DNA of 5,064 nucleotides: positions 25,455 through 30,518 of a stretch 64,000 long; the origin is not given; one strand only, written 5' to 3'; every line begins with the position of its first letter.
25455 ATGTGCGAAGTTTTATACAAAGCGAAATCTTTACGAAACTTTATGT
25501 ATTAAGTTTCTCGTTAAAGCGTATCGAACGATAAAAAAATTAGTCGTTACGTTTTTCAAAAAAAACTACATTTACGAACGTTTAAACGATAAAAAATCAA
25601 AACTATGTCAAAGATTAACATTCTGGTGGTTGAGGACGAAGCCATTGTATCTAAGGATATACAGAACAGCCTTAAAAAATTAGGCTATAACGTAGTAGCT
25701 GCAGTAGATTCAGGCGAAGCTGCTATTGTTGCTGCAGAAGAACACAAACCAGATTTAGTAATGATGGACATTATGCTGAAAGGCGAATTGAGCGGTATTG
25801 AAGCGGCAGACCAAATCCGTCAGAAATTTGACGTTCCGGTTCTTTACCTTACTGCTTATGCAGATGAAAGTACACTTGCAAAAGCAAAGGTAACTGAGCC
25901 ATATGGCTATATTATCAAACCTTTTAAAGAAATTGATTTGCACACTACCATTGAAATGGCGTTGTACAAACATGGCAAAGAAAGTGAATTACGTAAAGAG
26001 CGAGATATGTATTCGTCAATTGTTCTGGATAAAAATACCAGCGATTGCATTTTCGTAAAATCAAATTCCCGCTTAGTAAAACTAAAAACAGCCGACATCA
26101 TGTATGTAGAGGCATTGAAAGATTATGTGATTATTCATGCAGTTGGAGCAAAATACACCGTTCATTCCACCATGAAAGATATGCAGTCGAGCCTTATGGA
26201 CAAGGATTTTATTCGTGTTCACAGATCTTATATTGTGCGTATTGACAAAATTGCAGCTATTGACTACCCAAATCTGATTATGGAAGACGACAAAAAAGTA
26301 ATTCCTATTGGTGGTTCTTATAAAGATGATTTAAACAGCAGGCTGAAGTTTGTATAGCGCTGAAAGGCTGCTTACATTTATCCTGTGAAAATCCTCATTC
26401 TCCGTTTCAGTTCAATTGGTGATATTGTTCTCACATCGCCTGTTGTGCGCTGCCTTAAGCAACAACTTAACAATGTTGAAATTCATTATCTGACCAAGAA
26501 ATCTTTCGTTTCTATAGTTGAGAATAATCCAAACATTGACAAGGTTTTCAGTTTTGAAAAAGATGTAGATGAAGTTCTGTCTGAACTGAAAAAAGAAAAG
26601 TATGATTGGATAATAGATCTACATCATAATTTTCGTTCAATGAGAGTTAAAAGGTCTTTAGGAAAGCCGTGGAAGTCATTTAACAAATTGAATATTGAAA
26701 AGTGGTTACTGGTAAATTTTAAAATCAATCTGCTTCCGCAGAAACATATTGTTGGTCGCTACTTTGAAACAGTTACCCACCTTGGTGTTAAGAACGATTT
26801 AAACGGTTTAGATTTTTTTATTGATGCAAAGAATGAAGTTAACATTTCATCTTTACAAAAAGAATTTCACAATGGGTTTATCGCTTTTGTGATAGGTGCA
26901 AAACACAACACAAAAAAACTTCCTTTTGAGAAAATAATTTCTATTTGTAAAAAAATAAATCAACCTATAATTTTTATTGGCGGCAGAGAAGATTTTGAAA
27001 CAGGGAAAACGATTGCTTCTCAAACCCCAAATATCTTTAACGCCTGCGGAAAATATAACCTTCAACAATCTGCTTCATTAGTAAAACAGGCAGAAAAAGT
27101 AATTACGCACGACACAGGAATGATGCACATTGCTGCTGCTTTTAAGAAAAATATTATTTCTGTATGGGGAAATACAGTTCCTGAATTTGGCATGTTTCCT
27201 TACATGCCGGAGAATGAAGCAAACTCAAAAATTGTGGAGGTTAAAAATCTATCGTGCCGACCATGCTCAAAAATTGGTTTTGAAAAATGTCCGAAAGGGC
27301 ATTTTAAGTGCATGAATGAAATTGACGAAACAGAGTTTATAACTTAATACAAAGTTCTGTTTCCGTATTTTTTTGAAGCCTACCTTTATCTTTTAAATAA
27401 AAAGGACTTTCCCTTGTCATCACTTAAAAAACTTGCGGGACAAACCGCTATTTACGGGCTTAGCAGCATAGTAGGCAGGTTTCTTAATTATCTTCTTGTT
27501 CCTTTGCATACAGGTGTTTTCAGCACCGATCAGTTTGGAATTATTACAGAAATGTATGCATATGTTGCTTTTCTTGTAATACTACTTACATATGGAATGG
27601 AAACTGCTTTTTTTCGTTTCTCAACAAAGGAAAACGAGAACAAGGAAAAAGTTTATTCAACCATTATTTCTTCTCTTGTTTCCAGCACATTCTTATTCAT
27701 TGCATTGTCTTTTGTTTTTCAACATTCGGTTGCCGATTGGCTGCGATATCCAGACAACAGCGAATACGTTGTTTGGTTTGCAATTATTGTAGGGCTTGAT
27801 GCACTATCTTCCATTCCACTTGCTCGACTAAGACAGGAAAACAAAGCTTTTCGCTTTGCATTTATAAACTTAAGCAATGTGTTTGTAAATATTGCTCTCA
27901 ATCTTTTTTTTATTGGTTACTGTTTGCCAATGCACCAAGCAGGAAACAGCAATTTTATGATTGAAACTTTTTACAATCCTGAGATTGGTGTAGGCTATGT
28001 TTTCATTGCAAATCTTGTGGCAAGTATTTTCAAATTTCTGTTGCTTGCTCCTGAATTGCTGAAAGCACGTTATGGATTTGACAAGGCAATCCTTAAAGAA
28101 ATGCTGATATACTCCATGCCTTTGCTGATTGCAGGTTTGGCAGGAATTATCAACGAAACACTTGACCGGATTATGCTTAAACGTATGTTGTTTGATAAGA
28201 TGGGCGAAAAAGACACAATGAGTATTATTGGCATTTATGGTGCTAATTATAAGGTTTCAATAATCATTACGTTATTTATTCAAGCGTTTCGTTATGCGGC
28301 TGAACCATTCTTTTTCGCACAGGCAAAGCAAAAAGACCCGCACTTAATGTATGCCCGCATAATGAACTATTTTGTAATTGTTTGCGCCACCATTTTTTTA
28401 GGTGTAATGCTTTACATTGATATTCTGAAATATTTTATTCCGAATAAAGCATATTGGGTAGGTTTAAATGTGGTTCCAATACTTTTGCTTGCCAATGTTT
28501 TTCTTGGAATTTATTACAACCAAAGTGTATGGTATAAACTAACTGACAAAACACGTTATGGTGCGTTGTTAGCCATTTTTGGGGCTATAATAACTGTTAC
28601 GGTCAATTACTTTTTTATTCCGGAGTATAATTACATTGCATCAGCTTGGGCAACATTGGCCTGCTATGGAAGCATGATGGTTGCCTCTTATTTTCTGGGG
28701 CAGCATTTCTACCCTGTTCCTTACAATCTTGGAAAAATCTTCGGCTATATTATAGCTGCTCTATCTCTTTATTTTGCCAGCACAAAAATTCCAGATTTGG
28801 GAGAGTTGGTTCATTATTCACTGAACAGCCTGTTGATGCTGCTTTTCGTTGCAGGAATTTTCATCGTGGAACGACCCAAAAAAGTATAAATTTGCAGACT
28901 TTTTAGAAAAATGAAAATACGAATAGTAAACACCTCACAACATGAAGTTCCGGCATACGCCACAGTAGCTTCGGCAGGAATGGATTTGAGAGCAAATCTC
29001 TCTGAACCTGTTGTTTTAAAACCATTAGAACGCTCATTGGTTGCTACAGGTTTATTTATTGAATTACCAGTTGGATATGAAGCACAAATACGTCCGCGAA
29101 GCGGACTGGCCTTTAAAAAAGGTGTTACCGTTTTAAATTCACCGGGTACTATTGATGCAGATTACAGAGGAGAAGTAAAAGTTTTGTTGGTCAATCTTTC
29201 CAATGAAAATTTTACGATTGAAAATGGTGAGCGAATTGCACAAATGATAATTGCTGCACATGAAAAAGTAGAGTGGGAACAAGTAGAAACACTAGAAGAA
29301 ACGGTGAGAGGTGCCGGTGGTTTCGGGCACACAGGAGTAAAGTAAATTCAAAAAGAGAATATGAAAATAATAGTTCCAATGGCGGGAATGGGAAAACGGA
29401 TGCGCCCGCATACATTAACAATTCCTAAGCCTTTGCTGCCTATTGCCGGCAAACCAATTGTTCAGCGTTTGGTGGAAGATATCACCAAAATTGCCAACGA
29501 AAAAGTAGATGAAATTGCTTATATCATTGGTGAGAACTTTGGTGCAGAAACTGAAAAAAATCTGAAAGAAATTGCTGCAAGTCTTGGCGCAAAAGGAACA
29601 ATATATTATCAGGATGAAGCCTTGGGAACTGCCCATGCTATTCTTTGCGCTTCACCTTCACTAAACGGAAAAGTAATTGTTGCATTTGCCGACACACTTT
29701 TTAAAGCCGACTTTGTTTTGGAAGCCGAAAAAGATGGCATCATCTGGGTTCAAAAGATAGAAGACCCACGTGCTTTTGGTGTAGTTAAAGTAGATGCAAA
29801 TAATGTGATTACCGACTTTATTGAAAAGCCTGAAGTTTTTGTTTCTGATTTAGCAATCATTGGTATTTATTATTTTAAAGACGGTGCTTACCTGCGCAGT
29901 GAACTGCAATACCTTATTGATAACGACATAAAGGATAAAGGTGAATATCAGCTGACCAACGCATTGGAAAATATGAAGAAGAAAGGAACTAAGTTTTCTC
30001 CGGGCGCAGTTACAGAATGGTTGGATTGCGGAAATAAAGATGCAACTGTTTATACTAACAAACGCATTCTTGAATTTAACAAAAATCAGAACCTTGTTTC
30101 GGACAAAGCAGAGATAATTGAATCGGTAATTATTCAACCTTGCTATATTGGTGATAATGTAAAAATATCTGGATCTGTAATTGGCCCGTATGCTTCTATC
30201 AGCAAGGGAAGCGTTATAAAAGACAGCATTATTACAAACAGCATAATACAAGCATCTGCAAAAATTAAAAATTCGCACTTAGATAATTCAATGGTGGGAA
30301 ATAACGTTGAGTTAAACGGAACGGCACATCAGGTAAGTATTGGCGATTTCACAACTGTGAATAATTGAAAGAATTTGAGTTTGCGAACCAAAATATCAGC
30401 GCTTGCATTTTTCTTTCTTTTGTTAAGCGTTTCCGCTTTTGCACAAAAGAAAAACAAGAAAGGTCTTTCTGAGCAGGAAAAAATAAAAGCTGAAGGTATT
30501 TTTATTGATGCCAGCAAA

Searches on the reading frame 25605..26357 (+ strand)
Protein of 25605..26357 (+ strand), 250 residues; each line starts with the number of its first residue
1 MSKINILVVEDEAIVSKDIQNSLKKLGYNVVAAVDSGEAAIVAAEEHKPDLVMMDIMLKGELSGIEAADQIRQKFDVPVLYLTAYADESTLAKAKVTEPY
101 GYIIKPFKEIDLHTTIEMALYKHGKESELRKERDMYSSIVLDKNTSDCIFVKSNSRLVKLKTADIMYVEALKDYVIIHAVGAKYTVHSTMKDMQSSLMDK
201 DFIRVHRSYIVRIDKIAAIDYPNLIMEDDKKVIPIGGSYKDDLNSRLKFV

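Call 58: search_protein_families(library=pfam, proteins=[window:25605-26357:+], max_evalue=0.01)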
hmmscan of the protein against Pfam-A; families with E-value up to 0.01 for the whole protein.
window:25605-26357:+ (250 aa): 2 families
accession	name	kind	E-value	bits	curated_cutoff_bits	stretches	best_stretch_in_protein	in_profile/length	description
PF00072.30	Response_reg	-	8.9e-24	84.2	30.2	1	6-116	1-110/111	Response regulator receiver domain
PF04397.21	LytTR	-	1.1e-20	74.1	22.6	1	156-247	2-97/98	LytTr DNA-binding domain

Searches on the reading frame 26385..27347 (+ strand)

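Call 58: search_protein_families(library=pfam, proteins=[window:26385-27347:+], max_evalue=0.01)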
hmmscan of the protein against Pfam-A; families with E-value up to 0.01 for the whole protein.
window:26385-27347:+ (320 aa): 1 family
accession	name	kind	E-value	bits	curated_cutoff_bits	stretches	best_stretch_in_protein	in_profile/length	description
PF01075.23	Glyco_transf_9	-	3.7e-25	89.1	22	1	66-294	6-236/247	Glycosyltransferase family 9 (heptosyltransferase)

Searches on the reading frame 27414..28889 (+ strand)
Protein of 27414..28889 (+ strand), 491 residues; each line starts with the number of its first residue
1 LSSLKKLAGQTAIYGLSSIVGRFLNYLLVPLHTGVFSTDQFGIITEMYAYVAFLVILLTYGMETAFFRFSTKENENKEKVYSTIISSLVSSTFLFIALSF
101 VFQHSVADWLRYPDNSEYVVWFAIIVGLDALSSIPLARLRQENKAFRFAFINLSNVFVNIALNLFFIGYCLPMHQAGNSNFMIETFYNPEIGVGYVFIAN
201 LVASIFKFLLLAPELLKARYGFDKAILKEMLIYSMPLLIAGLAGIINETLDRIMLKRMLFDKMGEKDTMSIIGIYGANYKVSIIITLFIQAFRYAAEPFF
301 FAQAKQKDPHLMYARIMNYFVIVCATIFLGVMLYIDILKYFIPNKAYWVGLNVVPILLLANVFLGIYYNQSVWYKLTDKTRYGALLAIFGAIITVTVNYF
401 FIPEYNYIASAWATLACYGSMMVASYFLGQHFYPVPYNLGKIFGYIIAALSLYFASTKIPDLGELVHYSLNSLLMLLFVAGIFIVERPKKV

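Call 58: search_protein_families(library=pfam, proteins=[window:27414-28889:+], max_evalue=0.01)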
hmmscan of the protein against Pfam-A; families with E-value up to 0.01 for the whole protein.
window:27414-28889:+ (491 aa): 2 families
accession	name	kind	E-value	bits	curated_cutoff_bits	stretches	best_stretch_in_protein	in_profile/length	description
PF01943.22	Polysacc_synt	-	7.6e-13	48.9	28.2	1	11-296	5-266/274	Polysaccharide biosynthesis protein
PF13440.11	Polysacc_synt_3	-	9.6e-06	25.5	23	1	37-300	7-240/293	Polysaccharide biosynthesis protein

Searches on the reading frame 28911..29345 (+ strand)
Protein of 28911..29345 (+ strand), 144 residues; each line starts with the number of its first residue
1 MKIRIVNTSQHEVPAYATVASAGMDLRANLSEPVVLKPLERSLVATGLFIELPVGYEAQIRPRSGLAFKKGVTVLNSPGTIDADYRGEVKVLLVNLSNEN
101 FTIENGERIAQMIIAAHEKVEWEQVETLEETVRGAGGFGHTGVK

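Call 58: search_protein_families(library=pfam, proteins=[window:28911-29345:+], max_evalue=0.01)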
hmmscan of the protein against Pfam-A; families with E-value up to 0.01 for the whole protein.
window:28911-29345:+ (144 aa): 2 families
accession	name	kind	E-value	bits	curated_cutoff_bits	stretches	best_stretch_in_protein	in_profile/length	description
PF00692.24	dUTPase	-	2.7e-32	111.7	22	1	12-142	4-129/129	dUTPase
PF22769.1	DCD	-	2e-10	41.4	27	1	28-115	65-151/153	dCTP deaminase-like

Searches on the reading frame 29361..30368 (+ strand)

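Call 58: search_protein_families(library=pfam, proteins=[window:29361-30368:+], max_evalue=0.01)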
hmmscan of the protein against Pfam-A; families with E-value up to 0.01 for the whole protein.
window:29361-30368:+ (335 aa): 7 families
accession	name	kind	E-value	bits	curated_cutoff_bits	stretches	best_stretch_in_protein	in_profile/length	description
PF00483.29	NTP_transferase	-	1e-26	94.5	21.2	1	7-235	6-241/245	Nucleotidyl transferase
PF25084.1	LbH_EIF2B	-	2.1e-08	34.6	54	1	245-317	29-98/105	EIF2B subunit epsilon LbH domain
PF12804.13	NTP_transf_3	-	1e-05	26.2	27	1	4-117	2-102/160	MobA-like NTP transferase domain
PF25247.1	LbH_GLGC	-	0.00026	21.4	27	1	249-292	10-52/135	GLGC left-handed parallel beta-helix domain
PF24894.1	Hexapep_GlmU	-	0.00027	21.4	23.3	0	245-286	42-83/104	GlmU-like, C-terminal hexapeptide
PF00132.30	Hexapep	-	0.0011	19.1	27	0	255-275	14-35/36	Bacterial transferase hexapeptide (six repeats)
PF01128.25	IspD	-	0.0041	17.4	27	1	2-57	2-52/221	2-C-methyl-D-erythritol 4-phosphate cytidylyltransferase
